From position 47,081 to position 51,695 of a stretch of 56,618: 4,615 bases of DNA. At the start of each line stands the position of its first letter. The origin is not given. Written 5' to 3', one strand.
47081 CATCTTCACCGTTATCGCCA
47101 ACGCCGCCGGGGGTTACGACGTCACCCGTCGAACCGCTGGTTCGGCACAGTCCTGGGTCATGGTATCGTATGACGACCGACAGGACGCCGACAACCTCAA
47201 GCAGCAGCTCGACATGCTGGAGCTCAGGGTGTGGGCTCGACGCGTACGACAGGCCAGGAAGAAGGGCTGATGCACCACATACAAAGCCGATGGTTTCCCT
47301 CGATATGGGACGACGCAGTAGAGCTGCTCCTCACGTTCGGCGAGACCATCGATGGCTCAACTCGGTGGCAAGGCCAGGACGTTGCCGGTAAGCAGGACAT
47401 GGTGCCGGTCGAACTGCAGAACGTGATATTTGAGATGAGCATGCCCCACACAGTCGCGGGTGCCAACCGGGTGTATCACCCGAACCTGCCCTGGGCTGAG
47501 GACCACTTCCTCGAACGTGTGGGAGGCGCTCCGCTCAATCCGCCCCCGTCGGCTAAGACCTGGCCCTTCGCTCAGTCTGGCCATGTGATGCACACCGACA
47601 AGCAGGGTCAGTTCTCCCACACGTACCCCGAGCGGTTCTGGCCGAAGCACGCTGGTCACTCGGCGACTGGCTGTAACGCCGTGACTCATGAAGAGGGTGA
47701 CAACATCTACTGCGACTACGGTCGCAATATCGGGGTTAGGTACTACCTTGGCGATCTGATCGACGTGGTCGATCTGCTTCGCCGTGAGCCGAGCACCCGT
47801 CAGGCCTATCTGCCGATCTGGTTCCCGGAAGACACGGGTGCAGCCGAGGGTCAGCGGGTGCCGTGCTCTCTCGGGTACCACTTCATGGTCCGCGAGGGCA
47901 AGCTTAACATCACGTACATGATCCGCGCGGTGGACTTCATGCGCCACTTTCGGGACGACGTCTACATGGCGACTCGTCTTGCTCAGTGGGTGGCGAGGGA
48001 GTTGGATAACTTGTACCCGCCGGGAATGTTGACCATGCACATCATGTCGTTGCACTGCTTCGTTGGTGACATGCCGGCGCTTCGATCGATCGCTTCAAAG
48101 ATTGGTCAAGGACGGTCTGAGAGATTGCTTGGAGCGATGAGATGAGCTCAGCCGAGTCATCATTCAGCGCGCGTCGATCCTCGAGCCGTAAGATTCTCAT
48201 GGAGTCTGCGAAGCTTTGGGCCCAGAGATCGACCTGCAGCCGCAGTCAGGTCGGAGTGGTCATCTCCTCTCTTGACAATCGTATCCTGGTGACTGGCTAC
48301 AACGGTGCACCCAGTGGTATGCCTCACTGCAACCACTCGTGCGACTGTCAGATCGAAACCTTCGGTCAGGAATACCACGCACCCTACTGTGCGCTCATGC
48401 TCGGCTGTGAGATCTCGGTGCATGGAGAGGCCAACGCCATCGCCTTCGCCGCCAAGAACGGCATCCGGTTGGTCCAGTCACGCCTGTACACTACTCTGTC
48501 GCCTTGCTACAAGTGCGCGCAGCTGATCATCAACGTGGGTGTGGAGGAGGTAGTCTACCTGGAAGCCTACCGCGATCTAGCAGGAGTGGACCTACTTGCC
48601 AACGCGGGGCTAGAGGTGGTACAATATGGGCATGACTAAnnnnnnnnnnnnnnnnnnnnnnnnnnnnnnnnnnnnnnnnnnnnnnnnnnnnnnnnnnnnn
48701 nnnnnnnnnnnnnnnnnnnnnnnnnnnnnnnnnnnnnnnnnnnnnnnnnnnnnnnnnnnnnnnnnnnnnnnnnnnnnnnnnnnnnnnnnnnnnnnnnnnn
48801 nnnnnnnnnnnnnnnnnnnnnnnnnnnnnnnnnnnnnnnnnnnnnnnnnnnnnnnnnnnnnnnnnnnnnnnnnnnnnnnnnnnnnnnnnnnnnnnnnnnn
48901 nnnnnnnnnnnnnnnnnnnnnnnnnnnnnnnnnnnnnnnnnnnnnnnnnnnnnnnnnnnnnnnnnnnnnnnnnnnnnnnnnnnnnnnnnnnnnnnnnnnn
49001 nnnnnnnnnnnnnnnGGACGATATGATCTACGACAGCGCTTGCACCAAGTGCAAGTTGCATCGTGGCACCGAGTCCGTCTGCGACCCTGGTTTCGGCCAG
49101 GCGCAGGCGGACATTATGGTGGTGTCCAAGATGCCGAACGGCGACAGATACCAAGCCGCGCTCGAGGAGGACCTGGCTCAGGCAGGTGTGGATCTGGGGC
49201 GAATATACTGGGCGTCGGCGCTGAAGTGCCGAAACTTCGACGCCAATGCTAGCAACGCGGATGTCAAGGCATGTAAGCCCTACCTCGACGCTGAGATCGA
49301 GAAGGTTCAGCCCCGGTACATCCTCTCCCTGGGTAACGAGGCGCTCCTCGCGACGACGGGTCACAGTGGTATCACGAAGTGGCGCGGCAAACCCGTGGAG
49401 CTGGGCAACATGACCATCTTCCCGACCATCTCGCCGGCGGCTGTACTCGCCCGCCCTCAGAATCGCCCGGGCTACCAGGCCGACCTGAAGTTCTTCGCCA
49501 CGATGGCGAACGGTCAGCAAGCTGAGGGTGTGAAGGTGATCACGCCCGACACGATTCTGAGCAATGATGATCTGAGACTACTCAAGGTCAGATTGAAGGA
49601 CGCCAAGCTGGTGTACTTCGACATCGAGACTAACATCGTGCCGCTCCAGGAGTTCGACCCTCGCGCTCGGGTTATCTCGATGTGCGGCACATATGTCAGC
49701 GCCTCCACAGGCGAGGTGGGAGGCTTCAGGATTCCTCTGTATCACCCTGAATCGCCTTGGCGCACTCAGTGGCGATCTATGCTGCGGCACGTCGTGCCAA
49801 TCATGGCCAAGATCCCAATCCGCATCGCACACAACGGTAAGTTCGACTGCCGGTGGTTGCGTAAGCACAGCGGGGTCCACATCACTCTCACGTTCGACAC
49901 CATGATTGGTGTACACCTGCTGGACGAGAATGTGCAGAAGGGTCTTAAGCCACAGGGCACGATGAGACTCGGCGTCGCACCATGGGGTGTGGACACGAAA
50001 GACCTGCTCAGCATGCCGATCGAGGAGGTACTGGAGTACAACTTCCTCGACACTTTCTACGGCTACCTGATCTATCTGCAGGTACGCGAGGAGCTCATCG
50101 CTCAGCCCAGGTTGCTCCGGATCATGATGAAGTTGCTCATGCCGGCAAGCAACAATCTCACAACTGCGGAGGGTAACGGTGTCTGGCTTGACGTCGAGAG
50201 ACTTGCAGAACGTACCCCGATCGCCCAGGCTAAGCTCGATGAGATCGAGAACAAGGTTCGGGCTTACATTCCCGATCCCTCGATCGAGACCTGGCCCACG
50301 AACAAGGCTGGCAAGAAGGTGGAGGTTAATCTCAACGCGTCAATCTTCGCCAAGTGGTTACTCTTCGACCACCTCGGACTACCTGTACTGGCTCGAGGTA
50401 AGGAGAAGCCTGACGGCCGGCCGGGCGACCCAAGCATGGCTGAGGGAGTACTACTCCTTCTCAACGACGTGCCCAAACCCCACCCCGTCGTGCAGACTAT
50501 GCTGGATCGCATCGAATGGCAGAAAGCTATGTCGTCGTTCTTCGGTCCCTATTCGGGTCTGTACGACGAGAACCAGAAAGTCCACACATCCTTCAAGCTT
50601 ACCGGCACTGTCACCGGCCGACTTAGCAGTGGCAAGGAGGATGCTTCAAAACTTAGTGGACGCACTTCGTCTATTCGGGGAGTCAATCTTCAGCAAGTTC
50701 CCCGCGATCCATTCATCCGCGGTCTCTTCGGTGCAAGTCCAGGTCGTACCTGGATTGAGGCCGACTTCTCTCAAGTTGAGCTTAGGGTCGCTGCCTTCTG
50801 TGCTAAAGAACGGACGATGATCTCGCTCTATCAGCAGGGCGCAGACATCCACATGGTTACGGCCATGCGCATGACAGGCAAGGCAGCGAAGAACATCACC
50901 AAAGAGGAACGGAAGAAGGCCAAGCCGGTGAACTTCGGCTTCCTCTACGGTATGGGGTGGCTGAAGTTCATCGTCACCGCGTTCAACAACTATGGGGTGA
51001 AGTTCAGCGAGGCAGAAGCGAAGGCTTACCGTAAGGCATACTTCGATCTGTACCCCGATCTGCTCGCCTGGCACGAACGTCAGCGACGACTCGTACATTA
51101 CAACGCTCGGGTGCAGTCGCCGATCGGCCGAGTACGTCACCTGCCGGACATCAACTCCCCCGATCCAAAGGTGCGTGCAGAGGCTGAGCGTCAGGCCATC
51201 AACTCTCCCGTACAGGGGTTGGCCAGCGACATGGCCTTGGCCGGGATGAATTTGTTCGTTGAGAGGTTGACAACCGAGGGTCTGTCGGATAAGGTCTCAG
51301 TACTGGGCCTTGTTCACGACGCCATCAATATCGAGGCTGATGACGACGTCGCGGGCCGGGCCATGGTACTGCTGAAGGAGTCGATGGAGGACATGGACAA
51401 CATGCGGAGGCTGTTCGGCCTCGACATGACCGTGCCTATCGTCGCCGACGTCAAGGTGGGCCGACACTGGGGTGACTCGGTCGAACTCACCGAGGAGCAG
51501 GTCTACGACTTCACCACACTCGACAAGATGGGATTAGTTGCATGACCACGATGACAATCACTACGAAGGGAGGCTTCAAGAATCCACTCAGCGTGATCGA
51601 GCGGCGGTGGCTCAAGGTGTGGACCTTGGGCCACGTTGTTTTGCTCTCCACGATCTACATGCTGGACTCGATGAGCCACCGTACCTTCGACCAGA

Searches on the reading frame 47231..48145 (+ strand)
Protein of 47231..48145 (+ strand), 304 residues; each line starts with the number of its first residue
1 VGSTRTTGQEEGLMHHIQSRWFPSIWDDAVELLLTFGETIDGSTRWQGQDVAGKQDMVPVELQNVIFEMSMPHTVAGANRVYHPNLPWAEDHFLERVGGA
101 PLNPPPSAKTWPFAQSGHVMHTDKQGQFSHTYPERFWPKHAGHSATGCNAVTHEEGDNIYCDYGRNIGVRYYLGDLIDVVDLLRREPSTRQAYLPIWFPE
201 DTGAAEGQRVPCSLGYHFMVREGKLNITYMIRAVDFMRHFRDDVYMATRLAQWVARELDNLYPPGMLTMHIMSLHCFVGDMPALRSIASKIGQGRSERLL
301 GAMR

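Call 14: search_protein_families(library=pfam, proteins=[window:47231-48145:+], max_evalue=0.01)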
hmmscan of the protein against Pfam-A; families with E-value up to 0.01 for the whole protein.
window:47231-48145:+ (304 aa): 1 family
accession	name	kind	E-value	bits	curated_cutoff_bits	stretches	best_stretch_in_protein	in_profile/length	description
PF00303.24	Thymidylat_synt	-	2.2e-06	27.4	24.3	1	175-285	111-219/266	Thymidylate synthase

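Call 19: search_protein_families(library=phrogs, proteins=[window:47231-48145:+], max_evalue=0.01)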
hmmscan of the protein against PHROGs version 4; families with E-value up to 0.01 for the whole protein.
window:47231-48145:+ (304 aa): 4 families
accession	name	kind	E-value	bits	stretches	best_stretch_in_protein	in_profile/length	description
phrog_160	-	DNA, RNA and nucleotide metabolism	1e-27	98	1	109-288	112-264/335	thymidylate synthase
phrog_5131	-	DNA, RNA and nucleotide metabolism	8.8e-11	42.6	1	155-288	95-228/357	thymidylate synthase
phrog_3676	-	DNA, RNA and nucleotide metabolism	1.1e-06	29.1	1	163-237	106-188/351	thymidylate synthase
phrog_5682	-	DNA, RNA and nucleotide metabolism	3.2e-05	24.4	1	175-275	51-149/209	thymidylate synthase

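Call 31: search_solved_structures(query=window:47231-48145:+, max_evalue=1, show_alignments=4)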
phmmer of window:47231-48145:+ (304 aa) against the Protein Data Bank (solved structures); distinct sequences matched with E-value up to 1: 42.
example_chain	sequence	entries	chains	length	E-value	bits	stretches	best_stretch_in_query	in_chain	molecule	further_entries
5b6d_A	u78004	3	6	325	5.1e-06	29.1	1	178-259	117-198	CMP 5-hydroxymethylase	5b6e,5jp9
5jnh_A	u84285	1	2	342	5.6e-06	28.9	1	178-259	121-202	CMP 5-hydroxymethylase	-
1tis_A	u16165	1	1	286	0.00017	24.1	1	173-279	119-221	THYMIDYLATE SYNTHASE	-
1njc_A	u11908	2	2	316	0.00051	22.5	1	175-258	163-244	THYMIDYLATE SYNTHASE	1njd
3uwl_A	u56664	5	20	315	0.00058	22.3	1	171-238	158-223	Thymidylate synthase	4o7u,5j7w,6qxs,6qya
2g86_A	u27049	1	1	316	0.0012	21.2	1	175-258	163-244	Thymidylate synthase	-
1tsx_A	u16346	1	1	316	0.0012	21.2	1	175-256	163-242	THYMIDYLATE SYNTHASE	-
1tda_A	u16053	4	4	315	0.0017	20.8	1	175-256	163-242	THYMIDYLATE SYNTHASE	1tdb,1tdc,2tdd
1bp0_A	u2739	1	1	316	0.0017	20.8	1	175-256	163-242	PROTEIN (THYMIDYLATE SYNTHASE)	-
1lca_A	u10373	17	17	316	0.0017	20.8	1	175-256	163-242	THYMIDYLATE SYNTHASE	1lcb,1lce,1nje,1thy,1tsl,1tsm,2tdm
1tsy_A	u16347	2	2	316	0.0017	20.8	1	175-256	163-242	THYMIDYLATE SYNTHASE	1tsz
1vzb_A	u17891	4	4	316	0.0017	20.8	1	175-256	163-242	THYMIDYLATE SYNTHASE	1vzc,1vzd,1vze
1vza_A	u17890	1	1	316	0.0017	20.8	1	175-256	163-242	THYMIDYLATE SYNTHASE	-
2g8d_A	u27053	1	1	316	0.0018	20.7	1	175-245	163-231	thymidylate synthase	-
2g8a_A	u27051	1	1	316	0.002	20.6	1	175-244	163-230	thymidylate synthase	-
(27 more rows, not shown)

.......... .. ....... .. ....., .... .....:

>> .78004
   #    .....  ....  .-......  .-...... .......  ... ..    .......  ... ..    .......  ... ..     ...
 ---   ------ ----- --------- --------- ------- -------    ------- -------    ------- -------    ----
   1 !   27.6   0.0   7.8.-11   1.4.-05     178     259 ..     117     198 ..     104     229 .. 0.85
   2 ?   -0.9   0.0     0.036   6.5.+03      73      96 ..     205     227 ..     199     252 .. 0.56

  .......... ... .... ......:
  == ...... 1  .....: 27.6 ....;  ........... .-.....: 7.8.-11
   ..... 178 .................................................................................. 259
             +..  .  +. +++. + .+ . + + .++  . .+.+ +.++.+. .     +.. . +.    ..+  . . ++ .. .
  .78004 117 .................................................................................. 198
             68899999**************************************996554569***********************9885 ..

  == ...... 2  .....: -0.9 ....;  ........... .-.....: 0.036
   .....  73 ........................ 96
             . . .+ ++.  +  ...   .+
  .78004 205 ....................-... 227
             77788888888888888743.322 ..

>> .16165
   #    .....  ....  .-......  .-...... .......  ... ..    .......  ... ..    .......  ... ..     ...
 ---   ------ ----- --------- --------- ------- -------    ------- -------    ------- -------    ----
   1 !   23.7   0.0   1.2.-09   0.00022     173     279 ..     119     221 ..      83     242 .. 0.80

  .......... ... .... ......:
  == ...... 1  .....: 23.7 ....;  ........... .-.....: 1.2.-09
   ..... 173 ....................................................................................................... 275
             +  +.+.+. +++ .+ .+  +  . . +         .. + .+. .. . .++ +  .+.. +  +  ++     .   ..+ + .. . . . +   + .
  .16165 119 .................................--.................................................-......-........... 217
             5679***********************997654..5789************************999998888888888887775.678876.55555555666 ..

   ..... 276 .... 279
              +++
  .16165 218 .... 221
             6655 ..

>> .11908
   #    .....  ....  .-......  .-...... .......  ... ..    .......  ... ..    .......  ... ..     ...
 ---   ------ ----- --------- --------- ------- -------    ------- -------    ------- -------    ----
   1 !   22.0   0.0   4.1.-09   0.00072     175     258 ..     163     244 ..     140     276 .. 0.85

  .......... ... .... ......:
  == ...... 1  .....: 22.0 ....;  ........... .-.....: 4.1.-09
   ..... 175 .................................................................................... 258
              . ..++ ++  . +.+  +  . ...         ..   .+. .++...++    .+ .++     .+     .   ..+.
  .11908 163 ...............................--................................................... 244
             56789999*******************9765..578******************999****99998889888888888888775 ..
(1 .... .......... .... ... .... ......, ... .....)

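Call 42: search_dna_similar(query=window:47231-48145:+, collection=phages, mode=protein, max_rows=25)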
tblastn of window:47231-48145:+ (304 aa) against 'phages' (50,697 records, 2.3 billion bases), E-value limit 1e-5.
Records with a match: 195; places in all: 195; records where one place covers at least 80% of the query: 59.
Best place of each record, by identity: <60% 195.
By first word of the organism name: Gordonia 81; Salmonella 54; Clostridium 10; Mycobacterium 9; Serratia 6; Pseudomonas 6; Streptomyces 4; Caudoviricetes 4; Enterococcus 3; Brevundimonas 2; and 12 more.
By host as written in the record: Gordonia rubripertincta NRRL B-16540 33; Gordonia terrae 3612 26; - 17; Salmonella enterica 12; Salmonella enterica subsp. enterica serovar Enteritidis PT1 8; Clostridium perfringens 7; Serratia marcescens 6; Gordonia rubripertincta NRRL B-16540 SEA 5; and 51 more.
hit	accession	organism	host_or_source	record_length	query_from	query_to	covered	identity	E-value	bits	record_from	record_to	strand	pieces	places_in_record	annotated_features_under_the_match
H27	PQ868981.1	Curtobacterium phage Shrew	Curtobacterium flaccumfaciens NRRL ...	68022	19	293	90%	46.7%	4e-64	223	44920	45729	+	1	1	76: thymidylate synthase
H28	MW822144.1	Streptomyces phage KimJongPhill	Streptomyces mirabilis NRRL B-2400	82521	17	299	93%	44.3%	3e-65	227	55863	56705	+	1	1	78: thymidylate synthase | 77: hypothetical protein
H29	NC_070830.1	Streptomyces phage KimJongPhill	Streptomyces mirabilis NRRL B-2400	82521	17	299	93%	44.3%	3e-65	227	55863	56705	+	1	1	78: thymidylate synthase | 77: hypothetical protein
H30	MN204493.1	Streptomyces phage Zuko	Streptomyces griseofuscus ATCC 23916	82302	21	299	92%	44.5%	1e-65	228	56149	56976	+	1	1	76: thymidylate synthase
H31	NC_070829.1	Streptomyces phage Zuko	Streptomyces griseofuscus ATCC 23916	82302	21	299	92%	44.5%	1e-65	228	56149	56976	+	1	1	76: thymidylate synthase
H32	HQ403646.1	Gordonia phage GTE2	Gordonia terrae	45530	13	302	95%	39.8%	6e-50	183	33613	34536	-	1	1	thymidylate synthase | hypothetical protein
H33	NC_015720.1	Gordonia phage GTE2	Gordonia terrae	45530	13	302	95%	39.8%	6e-50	183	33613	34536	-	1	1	thymidylate synthase | hypothetical protein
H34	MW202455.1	Caudoviricetes sp.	Manatee Spring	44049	45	284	79%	47.8%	2e-61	216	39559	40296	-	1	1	thymidylate synthase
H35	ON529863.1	Brevundimonas phage vB_BpoS-Polewnik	Brevundimonas pondensis LVF1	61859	43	302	86%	43.8%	8e-61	214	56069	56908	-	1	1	thymidylate synthase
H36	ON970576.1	Gordonia phage Survivors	Gordonia rubripertincta NRRL B-16540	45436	30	281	83%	44.6%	4e-56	200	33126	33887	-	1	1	43: thymidylate synthase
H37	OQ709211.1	Gordonia phage Azira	Gordonia rubripertincta NRRL B-16540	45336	30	281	83%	44.6%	6e-56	200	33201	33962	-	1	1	43: thymidylate synthase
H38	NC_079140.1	Gordonia phage Azira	Gordonia rubripertincta NRRL B-16540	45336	30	281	83%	44.6%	6e-56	200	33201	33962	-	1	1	43: thymidylate synthase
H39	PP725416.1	Gordonia phage MaVan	Gordonia rubripertincta NRRL B-16540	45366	30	281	83%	44.6%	8e-56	200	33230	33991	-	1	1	43: thymidylate synthase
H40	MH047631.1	Microbacterium phage Triscuit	Microbacterium foliorum NRRL B-24224 SEA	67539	46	281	78%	47.6%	2e-63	221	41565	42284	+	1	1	66: thymidylate synthase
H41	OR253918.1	Gordonia phage Nibbles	Gordonia rubripertincta NRRL B-16540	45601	30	281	83%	44.5%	2e-57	204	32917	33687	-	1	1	42: thymidylate synthase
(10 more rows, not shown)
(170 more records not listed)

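Call 43: get_annotated_region(hit=H27, flank=9000)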
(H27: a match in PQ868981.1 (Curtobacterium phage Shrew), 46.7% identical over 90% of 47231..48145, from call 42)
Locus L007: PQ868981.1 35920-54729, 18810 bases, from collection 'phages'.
description: Curtobacterium phage Shrew, complete genome.
organism: Curtobacterium phage Shrew (NCBI taxid 3399725)
taxonomy: Viruses; Duplodnaviria; Heunggongvirae; Uroviricota; Caudoviricetes
host: Curtobacterium flaccumfaciens NRRL B-729 SEA; source: soil; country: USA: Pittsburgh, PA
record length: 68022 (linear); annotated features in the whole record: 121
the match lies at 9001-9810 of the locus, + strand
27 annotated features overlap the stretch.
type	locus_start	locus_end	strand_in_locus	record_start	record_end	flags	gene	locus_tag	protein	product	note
CDS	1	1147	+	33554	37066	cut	64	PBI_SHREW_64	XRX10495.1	minor tail protein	-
CDS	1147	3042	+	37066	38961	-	65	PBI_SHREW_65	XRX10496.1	minor tail protein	-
CDS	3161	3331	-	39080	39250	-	66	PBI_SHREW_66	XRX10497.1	hypothetical protein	-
CDS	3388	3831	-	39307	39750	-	67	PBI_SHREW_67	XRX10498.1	hypothetical protein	-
CDS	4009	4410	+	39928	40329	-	68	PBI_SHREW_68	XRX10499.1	hypothetical protein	-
CDS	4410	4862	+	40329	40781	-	69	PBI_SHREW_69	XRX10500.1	endonuclease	-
CDS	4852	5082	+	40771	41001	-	70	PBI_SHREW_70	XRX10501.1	hypothetical protein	-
CDS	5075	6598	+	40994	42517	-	71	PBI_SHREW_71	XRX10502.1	ASCE ATPase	-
CDS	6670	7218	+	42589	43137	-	72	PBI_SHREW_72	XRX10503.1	adenylate kinase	-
CDS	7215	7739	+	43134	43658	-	73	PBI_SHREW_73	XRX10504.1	dUTPase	-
CDS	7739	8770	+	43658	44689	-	74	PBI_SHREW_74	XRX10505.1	hypothetical protein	-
CDS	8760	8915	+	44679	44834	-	75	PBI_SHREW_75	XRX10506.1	hypothetical protein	-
CDS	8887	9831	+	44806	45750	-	76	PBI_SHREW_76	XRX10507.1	thymidylate synthase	-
CDS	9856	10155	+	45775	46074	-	77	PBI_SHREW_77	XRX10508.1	hypothetical protein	-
CDS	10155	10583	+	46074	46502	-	78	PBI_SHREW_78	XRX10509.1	deoxycytidylate deaminase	-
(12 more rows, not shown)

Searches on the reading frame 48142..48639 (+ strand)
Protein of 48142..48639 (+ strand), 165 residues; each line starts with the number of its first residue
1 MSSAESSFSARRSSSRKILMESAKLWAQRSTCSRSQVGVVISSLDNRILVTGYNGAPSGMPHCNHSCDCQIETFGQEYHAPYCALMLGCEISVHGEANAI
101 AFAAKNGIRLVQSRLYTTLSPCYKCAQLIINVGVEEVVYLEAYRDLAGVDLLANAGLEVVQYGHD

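Call 14: search_protein_families(library=pfam, proteins=[window:48142-48639:+], max_evalue=0.01)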
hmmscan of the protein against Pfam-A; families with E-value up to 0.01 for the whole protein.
window:48142-48639:+ (165 aa): 3 families
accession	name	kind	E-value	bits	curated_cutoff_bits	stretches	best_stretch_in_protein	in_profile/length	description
PF00383.29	dCMP_cyt_deam_1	-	3.1e-22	78.8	25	1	16-140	4-101/102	Cytidine and deoxycytidylate deaminase zinc-binding region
PF14437.12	MafB19-deam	-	1.4e-10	41.6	27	1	15-146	3-106/142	MafB19-like deaminase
PF14439.12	Bd3614-deam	-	0.0052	17.2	38.5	0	94-141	36-90/113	Bd3614-like deaminase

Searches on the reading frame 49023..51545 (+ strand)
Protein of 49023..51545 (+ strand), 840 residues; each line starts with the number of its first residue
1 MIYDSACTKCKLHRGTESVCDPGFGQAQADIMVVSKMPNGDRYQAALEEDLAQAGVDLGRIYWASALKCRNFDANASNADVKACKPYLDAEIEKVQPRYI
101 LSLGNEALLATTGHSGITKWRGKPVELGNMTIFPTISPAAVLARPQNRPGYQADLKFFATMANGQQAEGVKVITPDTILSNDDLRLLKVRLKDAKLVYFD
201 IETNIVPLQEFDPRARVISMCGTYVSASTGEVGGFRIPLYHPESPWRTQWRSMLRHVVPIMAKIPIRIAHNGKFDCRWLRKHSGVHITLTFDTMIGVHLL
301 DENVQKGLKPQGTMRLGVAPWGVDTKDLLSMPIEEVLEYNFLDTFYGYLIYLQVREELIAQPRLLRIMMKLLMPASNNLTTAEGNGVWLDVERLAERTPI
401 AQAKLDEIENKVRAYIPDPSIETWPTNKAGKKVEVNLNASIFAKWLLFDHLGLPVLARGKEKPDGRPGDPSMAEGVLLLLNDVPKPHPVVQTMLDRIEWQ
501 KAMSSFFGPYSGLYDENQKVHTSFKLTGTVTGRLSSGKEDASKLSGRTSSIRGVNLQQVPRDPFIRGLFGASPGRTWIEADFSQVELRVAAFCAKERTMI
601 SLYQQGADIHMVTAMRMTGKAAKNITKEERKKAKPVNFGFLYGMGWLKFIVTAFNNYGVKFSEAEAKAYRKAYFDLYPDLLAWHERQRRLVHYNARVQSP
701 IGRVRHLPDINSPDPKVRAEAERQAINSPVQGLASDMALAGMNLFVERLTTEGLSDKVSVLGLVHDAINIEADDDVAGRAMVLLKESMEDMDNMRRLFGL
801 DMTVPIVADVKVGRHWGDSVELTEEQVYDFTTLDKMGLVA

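Call 14: search_protein_families(library=pfam, proteins=[window:49023-51545:+], max_evalue=0.01)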
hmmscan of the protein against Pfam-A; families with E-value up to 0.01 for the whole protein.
window:49023-51545:+ (840 aa): 3 families
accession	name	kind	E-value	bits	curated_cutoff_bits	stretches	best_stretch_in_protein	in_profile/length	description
PF00476.26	DNA_pol_A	-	9.8e-70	235.8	34.3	1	433-818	28-381/381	DNA polymerase family A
PF03167.25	UDG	-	8.9e-13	49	24.3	1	22-147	1-127/141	Uracil DNA glycosylase superfamily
PF01612.26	DNA_pol_A_exo1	-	9.4e-06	26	23.6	1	177-309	3-121/173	3'-5' exonuclease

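Call 41: search_dna_similar(query=window:49023-51545:+, collection=phages, mode=protein, max_rows=25)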
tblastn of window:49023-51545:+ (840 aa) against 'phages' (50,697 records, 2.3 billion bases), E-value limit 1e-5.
Records with a match: 4210; places in all: 4212; records where one place covers at least 80% of the query: 174.
Best place of each record, by identity: <60% 4210.
By first word of the organism name: Mycobacterium 728; Vibrio 472; Staphylococcus 345; Microbacterium 330; Salmonella 328; Bacillus 259; Escherichia 212; Arthrobacter 203; Pseudomonas 143; Enterococcus 143; and 108 more.
By host as written in the record: - 592; Mycobacterium smegmatis mc2 155 517; Microbacterium foliorum NRRL B-24224 147; Microbacterium foliorum NRRL B-24224 SEA 136; Arthrobacter sp. ATCC 21022 118; Staphylococcus aureus 114; Mycobacterium smegmatis mc#155 93; Escherichia coli 70; and 740 more.
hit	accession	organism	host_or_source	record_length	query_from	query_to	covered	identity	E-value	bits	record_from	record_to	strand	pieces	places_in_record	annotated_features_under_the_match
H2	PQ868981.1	Curtobacterium phage Shrew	Curtobacterium flaccumfaciens NRRL ...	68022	19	830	97%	50.2%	0e+0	769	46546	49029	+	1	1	79: DNA polymerase I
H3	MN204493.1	Streptomyces phage Zuko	Streptomyces griseofuscus ATCC 23916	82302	2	830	99%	47.7%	0e+0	738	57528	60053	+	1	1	78: DNA polymerase I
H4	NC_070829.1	Streptomyces phage Zuko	Streptomyces griseofuscus ATCC 23916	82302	2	830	99%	47.7%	0e+0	738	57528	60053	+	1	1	78: DNA polymerase I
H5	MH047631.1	Microbacterium phage Triscuit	Microbacterium foliorum NRRL B-24224 SEA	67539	7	829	98%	47.3%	0e+0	735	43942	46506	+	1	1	70: DNA polymerase I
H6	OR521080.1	Microbacterium phage Huwbert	Microbacterium foliorum NRRL B-24224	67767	7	829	98%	47.2%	0e+0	736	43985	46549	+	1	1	71: DNA polymerase I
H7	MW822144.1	Streptomyces phage KimJongPhill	Streptomyces mirabilis NRRL B-2400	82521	2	827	98%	46.1%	0e+0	711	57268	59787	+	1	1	80: DNA polymerase I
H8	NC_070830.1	Streptomyces phage KimJongPhill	Streptomyces mirabilis NRRL B-2400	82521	2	827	98%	46.1%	0e+0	711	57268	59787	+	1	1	80: DNA polymerase I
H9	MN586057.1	Gordonia phage Cleo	Gordonia rubripertincta NRRL B-16540 SEA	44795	100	827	87%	46.9%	0e+0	618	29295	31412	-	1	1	38: DNA polymerase I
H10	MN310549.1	Gordonia phage Gibbous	Gordonia rubripertincta NRRL B-16540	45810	100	827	87%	46.9%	0e+0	617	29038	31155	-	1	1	38: DNA polymerase I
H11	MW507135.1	Gordonia phage Dre3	Gordonia rubripertincta NRRL B-16540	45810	100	827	87%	46.9%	0e+0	617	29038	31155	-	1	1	38: DNA polymerase I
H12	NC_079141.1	Gordonia phage Gibbous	Gordonia rubripertincta NRRL B-16540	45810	100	827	87%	46.9%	0e+0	617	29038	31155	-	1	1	38: DNA polymerase I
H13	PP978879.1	Gordonia phage HippoPololi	Gordonia rubripertincta NRRL B-16540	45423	100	827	87%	46.8%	0e+0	612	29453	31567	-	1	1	40: DNA polymerase I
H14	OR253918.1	Gordonia phage Nibbles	Gordonia rubripertincta NRRL B-16540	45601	100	822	86%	46.8%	0e+0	629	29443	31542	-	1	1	39: DNA polymerase I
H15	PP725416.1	Gordonia phage MaVan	Gordonia rubripertincta NRRL B-16540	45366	100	822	86%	46.8%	0e+0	629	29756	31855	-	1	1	40: DNA polymerase I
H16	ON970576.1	Gordonia phage Survivors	Gordonia rubripertincta NRRL B-16540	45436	100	822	86%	46.8%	0e+0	626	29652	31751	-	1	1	40: DNA polymerase I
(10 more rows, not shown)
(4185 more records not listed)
